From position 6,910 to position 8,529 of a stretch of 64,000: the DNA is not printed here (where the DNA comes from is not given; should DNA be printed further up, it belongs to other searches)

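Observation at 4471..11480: Signalling cluster with two receiver-only response regulators and two radical SAM genes but no DNA-binding output domain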

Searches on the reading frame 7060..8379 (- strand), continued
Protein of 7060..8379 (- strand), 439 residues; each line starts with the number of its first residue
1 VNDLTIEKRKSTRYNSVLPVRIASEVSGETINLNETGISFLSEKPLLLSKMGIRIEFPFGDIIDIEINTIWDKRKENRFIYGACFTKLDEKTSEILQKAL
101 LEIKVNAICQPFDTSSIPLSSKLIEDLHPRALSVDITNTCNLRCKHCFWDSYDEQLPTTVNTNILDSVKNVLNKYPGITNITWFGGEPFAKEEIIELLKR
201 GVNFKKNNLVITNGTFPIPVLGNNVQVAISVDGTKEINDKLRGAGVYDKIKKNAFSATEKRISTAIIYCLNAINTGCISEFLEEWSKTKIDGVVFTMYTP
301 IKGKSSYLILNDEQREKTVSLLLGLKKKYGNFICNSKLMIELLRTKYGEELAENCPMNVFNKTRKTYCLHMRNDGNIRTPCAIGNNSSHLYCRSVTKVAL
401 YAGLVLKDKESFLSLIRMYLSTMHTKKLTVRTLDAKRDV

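Call 48: predict_structure(alignment_id=A1)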
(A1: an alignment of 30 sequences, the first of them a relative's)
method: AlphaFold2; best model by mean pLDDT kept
length: 439 residues; sequences in the alignment: 30
mean_pLDDT: 86.6   pTM: 0.83
mean pLDDT of the five models: 86.6, 86.5, 85.0, 81.1, 80.8
residues with pLDDT >= 90: 255; 70-90: 133; 50-70: 34; < 50: 17
segments of 3 or more residues with pLDDT < 50: 427-439
pLDDT, mean of each block of 10 residues (from residue 1): 53 81 85 89 88 82 90 89 90 87 83 86 91 89 56 59 95 96 90 95 94 95 92 95 93 96 95 96 96 93 78 95 98 97 95 91 88 91 85 93 95 91 57 33
secondary structure, 60 per line:
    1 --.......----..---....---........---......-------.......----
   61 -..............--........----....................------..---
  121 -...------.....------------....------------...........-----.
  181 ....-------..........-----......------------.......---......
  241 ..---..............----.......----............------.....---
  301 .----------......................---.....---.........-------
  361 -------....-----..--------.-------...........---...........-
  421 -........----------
elements in order: H3-9 E19-22 E26-33 E37-42 E50-56 E62-75 E78-85 H90-109 E131-135 H148-151 H164-174 E180-184 H192-201 E207-212 E225-231 H235-242 H246-259 E264-270 H275-286 E293-297 H312-332 H337-341 H345-353 E368-371 H395-405 H409-419 H422-429
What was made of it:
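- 7060..8379 (-): PilZ-radical SAM enzyme (439 aa). It has an N-terminal PilZ beta-barrel (about residues 7-100), a linker helix, and an rSAM core with C140/C144/C147. Three more invariant Cys (C355, C381, C392) suggest an auxiliary Fe-S site. AF2 model with pLDDT 86.6 and pTM 0.83, call 48.
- On PilZ domain (PF07238), c-di-GMP receptor type: The model shows a beta-barrel at residues 19-85 with pLDDT 81-90 (call 48).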

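Call 50: fold_search(model_id=the predicted structure, library=pdb)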
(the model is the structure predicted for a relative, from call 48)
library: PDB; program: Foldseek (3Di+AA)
matches with E <= 10: 1182; with E <= 0.001: 102
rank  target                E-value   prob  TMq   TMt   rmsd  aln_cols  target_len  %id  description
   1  6efn                  2.9e-12  1.00  0.47  0.53  10.1       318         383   18  Structure of a RiPP maturase, SkfB (released 2018-10-24)
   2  5v1q_A                4.1e-10  1.00  0.45  0.46  13.8       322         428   16  Crystal structure of Streptococcus suis SuiB (released 2017-08-30)
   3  5v1s_A                4.4e-10  1.00  0.47  0.48  13.8       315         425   16  Crystal structure of Streptococcus suis SuiB bound to S-adenosylmethionine (released 2017-08-30)
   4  7vob                  6.1e-10  1.00  0.43  0.56   4.7       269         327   14  The crystal structure of a Radical SAM Enzyme BlsE involved in the Biosynthesis of Blasticidin S (released 2022-05-04)
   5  5v1t_A                1.8e-09  1.00  0.45  0.45  13.1       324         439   15  Crystal structure of Streptococcus suis SuiB bound to precursor peptide SuiA (released 2017-08-30)
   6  5v1s_B                4.8e-09  1.00  0.43  0.44  15.5       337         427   16  Crystal structure of Streptococcus suis SuiB bound to S-adenosylmethionine (released 2017-08-30)
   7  5v1q_B                6.3e-09  1.00  0.45  0.45  15.5       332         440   16  Crystal structure of Streptococcus suis SuiB (released 2017-08-30)
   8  4k37_B                8.9e-09  1.00  0.44  0.52   8.9       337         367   20  Native anSMEcpe with bound AdoMet (released 2013-05-08)
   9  7tom                  1.1e-08  1.00  0.35  0.32   9.0       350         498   14  X-ray crystal structure of glycerol dibiphytanyl glycerol tetraether - macrocyclic archaeol synthase (GDGT-MAS) from Met (released 2022-08-31)
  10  2fb2_A                1.8e-08  1.00  0.37  0.48   4.8       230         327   16  Structure of the MoaA Arg17/266/268/Ala triple mutant (released 2006-05-09)
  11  6q2q_B                1.9e-08  1.00  0.45  0.65   6.7       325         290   15  Crystal structure of mouse viperin bound to uridine triphosphate and S-adenosylhomocysteine (released 2020-01-22)
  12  4k39_A                2.1e-08  1.00  0.43  0.51   9.5       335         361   19  Native anSMEcpe with bound AdoMet and Cp18Cys peptide (released 2013-05-08)
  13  7tol                  2.3e-08  1.00  0.36  0.32   9.3       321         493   16  X-ray crystal structure of glycerol dibiphytanyl glycerol tetraether - macrocyclic archaeol synthase (GDGT-MAS) from Met (released 2022-08-31)
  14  4k36_A                2.5e-08  1.00  0.46  0.52   8.4       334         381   19  His6 tagged anSMEcpe with bound AdoMet (released 2013-05-08)
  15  4k36_B                3.1e-08  1.00  0.41  0.49   9.8       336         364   19  His6 tagged anSMEcpe with bound AdoMet (released 2013-05-08)
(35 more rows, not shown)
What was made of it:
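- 7060..8379 (-): Nearest folds are SkfB, SuiB, BlsE, anSME, MoaA and viperin, call 50.
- Structural neighbours are generic (TM 0.43-0.56, call 50).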

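Call 52: search_protein_families(library=pfam, proteins=[L014:5243-6607:+, L014:6615-7241:+, L014:7466-8512:+, L014:8852-9220:+, L014:9270-9836:+, L014:10888-12090:-, L014:12087-12653:-, L014:12811-13338:+, L014:13423-14250:+, L018:7095-8645:+], max_evalue=0.001)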
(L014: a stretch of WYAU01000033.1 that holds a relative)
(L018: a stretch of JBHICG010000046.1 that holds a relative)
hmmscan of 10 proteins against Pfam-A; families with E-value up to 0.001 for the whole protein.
L014:5243-6607:+ (454 aa): 8 families
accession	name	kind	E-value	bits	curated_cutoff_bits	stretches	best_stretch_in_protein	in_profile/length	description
PF00158.32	Sigma54_activat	-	2.6e-72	242.4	20.2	1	145-311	1-167/168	Sigma-54 interaction domain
PF00072.30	Response_reg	-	2.4e-28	98.9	30.2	1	6-116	1-110/111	Response regulator receiver domain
PF25601.1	AAA_lid_14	-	7.3e-27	93.5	27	1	317-391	1-75/87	AAA+ ATPase lid domain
PF14532.12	Sigma54_activ_2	-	7.4e-19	68.8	25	1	146-316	1-138/138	Sigma-54 interaction domain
PF02954.25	HTH_8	-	1.1e-10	41.4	22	1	409-448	3-42/42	Bacterial regulatory protein, Fis family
PF07724.20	AAA_2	-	3.9e-09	37.2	27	1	166-294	3-132/166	AAA domain (Cdc48 subfamily)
PF00004.35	AAA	-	1.3e-06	29.3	21.2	1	169-303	1-123/131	ATPase family associated with various cellular activities (AAA)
PF07728.20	AAA_5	-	4.5e-06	27.1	22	1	168-289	1-125/139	AAA domain (dynein-related subfamily)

L014:6615-7241:+ (208 aa): 1 family
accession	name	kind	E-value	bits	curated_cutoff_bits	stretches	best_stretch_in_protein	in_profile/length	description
PF01914.23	MarC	-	4.1e-33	115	23.9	1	14-200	3-202/203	MarC family integral membrane protein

L014:7466-8512:+ (348 aa): 6 families
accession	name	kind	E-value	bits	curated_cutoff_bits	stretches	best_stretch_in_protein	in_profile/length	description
PF13616.12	Rotamase_3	-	6.4e-30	104.5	22.5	1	189-305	3-115/116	PPIC-type PPIASE domain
PF00639.27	Rotamase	-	2.5e-29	102.5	21.7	1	209-303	1-96/97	PPIC-type PPIASE domain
PF13145.12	Rotamase_2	-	2.9e-22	80.2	27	1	185-317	2-120/121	PPIC-type PPIASE domain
PF13624.11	SurA_N_3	-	7.6e-12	45.8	27.2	1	63-178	36-160/162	SurA-like N-terminal domain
PF13623.11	SurA_N_2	-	1.8e-06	28.3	28.5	1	62-146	37-124/145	SurA-like N-terminal domain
PF09312.16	SurA_N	-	0.0009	19.8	30.8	0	65-170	2-108/118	SurA N-terminal domain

L014:8852-9220:+ (122 aa): 0 families

L014:9270-9836:+ (188 aa): 0 families

L014:10888-12090:- (400 aa): 1 family
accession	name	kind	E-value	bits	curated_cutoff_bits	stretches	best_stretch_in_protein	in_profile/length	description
PF00999.27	Na_H_Exchanger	-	2.4e-57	194.9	26.2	1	15-369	2-368/375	Sodium/hydrogen exchanger, transmembrane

L014:12087-12653:- (188 aa): 1 family
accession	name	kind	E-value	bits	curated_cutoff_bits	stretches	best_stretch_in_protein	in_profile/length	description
PF02080.26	TrkA_C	-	6.5e-18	64.8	27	1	111-180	2-70/71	TrkA-C domain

L014:12811-13338:+ (175 aa): 1 family
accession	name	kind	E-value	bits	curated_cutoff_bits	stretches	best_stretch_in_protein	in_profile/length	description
PF02572.21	CobA_CobO_BtuR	-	8.1e-64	215.4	25.7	1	3-175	2-172/172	ATP:corrinoid adenosyltransferase BtuR/CobO/CobP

L014:13423-14250:+ (275 aa): 1 family
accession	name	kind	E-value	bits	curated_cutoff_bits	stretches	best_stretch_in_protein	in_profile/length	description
PF02511.20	Thy1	-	1.6e-71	240.5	24.8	1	24-222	2-191/191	Thymidylate synthase complementing protein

L018:7095-8645:+ (516 aa): 8 families
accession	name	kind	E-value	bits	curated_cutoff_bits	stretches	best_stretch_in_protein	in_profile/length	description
PF02518.31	HATPase_c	-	8.9e-25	87.7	26.4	1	268-371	3-109/111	Histidine kinase-, DNA gyrase B-, and HSP90-like ATPase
PF00072.30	Response_reg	-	3e-18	66.4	30.2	1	393-507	1-110/111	Response regulator receiver domain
PF00989.32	PAS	-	5.2e-10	39.8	22.6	1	18-130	2-113/113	PAS fold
PF00512.31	HisKA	-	9.1e-08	32.5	26.9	1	151-212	4-63/66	His Kinase A (phospho-acceptor) domain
PF08447.18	PAS_3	-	6.6e-07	29.9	25.6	1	40-126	2-88/89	PAS fold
PF13426.13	PAS_9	-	2.3e-06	28.2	27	1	28-132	2-103/103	PAS domain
PF14501.12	HATPase_c_5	-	3.3e-06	27.4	22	1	270-357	5-90/102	GHKL domain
PF08448.16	PAS_4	-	0.00091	19.9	23.1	0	28-133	6-108/110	PAS fold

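Call 55: find_encoding_contigs(protein=P0061, flank=6000, max_places=2)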
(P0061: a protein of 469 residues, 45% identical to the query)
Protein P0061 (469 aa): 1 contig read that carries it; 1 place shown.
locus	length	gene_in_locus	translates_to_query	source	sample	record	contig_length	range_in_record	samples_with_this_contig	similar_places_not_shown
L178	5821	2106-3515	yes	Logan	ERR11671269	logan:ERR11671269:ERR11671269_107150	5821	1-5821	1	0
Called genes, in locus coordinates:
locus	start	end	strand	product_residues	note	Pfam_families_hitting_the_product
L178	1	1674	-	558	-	?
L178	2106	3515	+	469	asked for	PF07238:PilZ, PF04055:Radical_SAM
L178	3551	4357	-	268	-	PF00106:adh_short, PF08659:KR, PF13561:adh_short_C2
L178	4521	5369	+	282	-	PF00483:NTP_transferase, PF12804:NTP_transf_3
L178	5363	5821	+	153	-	?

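Call 56: search_protein_families(library=pfam, proteins=[L178:1-1674:-, L173:3570-5528:+, L173:1445-3397:+, L010:9399-9605:+, L008:11223-12746:+, L006:11720-12154:+, L004:5064-6527:+, L002:7130-7579:-], max_evalue=0.01)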
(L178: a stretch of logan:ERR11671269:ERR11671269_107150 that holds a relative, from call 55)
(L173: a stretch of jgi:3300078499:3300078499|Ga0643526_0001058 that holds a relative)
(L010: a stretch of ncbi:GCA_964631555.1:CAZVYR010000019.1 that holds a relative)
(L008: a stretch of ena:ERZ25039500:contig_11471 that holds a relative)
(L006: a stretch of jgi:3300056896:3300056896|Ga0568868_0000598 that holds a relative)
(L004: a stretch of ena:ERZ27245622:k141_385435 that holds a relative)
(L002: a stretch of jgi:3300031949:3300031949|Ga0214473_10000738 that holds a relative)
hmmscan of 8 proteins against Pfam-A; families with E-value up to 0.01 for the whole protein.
L178:1-1674:- (558 aa): 0 families

L173:3570-5528:+ (652 aa): 0 families

L173:1445-3397:+ (650 aa): 0 families

L010:9399-9605:+ (68 aa): 0 families

L008:11223-12746:+ (507 aa): 4 families
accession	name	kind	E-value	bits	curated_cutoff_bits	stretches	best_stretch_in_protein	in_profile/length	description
PF07676.18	PD40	-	5e-24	84.1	20.9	1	395-414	13-33/38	WD40-like Beta Propeller Repeat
PF00930.27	DPPIV_N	-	0.00061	19.1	22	0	314-346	48-82/354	Dipeptidyl peptidase IV (DPP IV) N-terminal region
PF25174.1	Beta-prop_THOC3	-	0.00069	19.1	305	0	313-412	93-193/272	THOC3 beta-propeller domain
PF11178.13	DUF2963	-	0.0086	15.9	22.6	0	276-289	26-39/52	Protein of unknown function (DUF2963)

L006:11720-12154:+ (144 aa): 1 family
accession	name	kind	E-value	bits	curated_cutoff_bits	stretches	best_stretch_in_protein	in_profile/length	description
PF01839.29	FG-GAP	-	0.0036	17.6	22.1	1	63-82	9-29/37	FG-GAP repeat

L004:5064-6527:+ (488 aa): 3 families
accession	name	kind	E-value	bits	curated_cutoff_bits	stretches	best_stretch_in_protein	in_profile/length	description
PF11104.14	PilM_2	-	1.3e-24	87.2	27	1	13-328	1-305/340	Type IV pilus assembly protein PilM;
PF14450.12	FtsA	-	1e-07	32.8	31.8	1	187-330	1-112/127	Cell division protein FtsA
PF06723.19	MreB_Mbl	-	6.6e-06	25.6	27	1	249-329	224-305/327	MreB/Mbl protein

L002:7130-7579:- (149 aa): 0 families

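Call 65: search_protein_families(library=pfam, proteins=[P0343, P0344, P0357, P0359, P0363, P0366, P0369, P0367, P0313], max_evalue=0.001)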
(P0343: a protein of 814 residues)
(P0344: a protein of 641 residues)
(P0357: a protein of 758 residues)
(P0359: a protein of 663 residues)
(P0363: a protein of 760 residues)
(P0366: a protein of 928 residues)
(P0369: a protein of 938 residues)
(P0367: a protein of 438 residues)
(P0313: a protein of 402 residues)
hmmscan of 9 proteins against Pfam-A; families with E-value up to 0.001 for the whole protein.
P0343 (814 aa): 5 families
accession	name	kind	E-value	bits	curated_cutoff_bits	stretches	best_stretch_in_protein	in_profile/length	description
PF03109.22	ABC1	-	1.6e-60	204.7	22.9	1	451-671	1-224/244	ABC1 atypical kinase-like domain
PF04055.27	Radical_SAM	-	6.2e-13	49.7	29.5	1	26-152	3-144/166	Radical SAM superfamily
PF13353.11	Fer4_12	-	0.00027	21.7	22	1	29-92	14-78/137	4Fe-4S single cluster domain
PF01636.29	APH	-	0.00034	20.9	23.2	1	619-657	151-193/239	Phosphotransferase enzyme family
PF00069.31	Pkinase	-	0.00062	19.7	31.7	0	626-668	110-152/263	Protein kinase domain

P0344 (641 aa): 3 families
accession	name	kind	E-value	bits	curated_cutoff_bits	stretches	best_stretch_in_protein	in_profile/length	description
PF04055.27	Radical_SAM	-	8.8e-52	176.1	29.5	2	11-161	3-165/166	Radical SAM superfamily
PF13353.11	Fer4_12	-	5.1e-12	46.7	22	1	13-115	13-120/137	4Fe-4S single cluster domain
PF13186.11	SPASM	-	2.7e-07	31.2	21.5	1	224-291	1-66/67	Iron-sulfur cluster-binding domain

P0357 (758 aa): 4 families
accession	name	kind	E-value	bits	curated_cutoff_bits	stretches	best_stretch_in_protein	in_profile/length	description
PF04055.27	Radical_SAM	-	1.4e-58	198.2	29.5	2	138-289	3-165/166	Radical SAM superfamily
PF13353.11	Fer4_12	-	2.1e-14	54.4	22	2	455-560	14-121/137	4Fe-4S single cluster domain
PF13186.11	SPASM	-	2.4e-13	50.6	21.5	2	694-749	1-66/67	Iron-sulfur cluster-binding domain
PF00702.32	Hydrolase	-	2.4e-05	25.3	26.4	0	250-330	99-171/191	haloacid dehalogenase-like hydrolase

P0359 (663 aa): 3 families
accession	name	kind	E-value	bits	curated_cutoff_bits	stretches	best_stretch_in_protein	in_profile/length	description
PF04055.27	Radical_SAM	-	6.6e-53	179.7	29.5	2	351-505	2-165/166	Radical SAM superfamily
PF13186.11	SPASM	-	3e-21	75.9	21.5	2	249-308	1-66/67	Iron-sulfur cluster-binding domain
PF13353.11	Fer4_12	-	2.4e-19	70.4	22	2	354-452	13-115/137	4Fe-4S single cluster domain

P0363 (760 aa): 3 families
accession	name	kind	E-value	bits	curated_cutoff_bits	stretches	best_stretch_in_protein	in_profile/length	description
PF04055.27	Radical_SAM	-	2.3e-50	171.5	29.5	2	88-235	3-158/166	Radical SAM superfamily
PF13353.11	Fer4_12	-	2.8e-16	60.5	22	2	91-192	14-118/137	4Fe-4S single cluster domain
PF13186.11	SPASM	-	1e-11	45.4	21.5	2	685-741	1-67/67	Iron-sulfur cluster-binding domain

P0366 (928 aa): 3 families
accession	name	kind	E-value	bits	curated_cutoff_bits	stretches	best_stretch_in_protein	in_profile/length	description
PF04055.27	Radical_SAM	-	1.1e-59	201.7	29.5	3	45-206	1-162/166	Radical SAM superfamily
PF13186.11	SPASM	-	8.3e-27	93.7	21.5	2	840-902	1-67/67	Iron-sulfur cluster-binding domain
PF13353.11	Fer4_12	-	8.1e-17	62.2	22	2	586-693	9-116/137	4Fe-4S single cluster domain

P0369 (938 aa): 3 families
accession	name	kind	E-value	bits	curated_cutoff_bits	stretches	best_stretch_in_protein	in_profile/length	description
PF04055.27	Radical_SAM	-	7.1e-49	166.6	29.5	2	10-162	2-164/166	Radical SAM superfamily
PF13353.11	Fer4_12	-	8.5e-16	58.9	22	2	597-710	14-122/137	4Fe-4S single cluster domain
PF13186.11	SPASM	-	2.3e-07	31.4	21.5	1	237-301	1-66/67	Iron-sulfur cluster-binding domain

P0367 (438 aa): 3 families
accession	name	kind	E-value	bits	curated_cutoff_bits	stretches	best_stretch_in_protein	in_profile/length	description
PF04055.27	Radical_SAM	-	1.4e-24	87.6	29.5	1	108-256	2-164/166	Radical SAM superfamily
PF13186.11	SPASM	-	3.4e-09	37.3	21.5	1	339-403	1-67/67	Iron-sulfur cluster-binding domain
PF13353.11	Fer4_12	-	0.00012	22.8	22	1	106-207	8-116/137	4Fe-4S single cluster domain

P0313 (402 aa): 1 family
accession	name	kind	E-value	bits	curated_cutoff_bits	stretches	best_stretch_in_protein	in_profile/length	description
PF04055.27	Radical_SAM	-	1.1e-06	29.4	29.5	1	74-220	3-131/166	Radical SAM superfamily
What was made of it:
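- Tried and rejected: Long proteins of the wider rSAM family (call 65).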
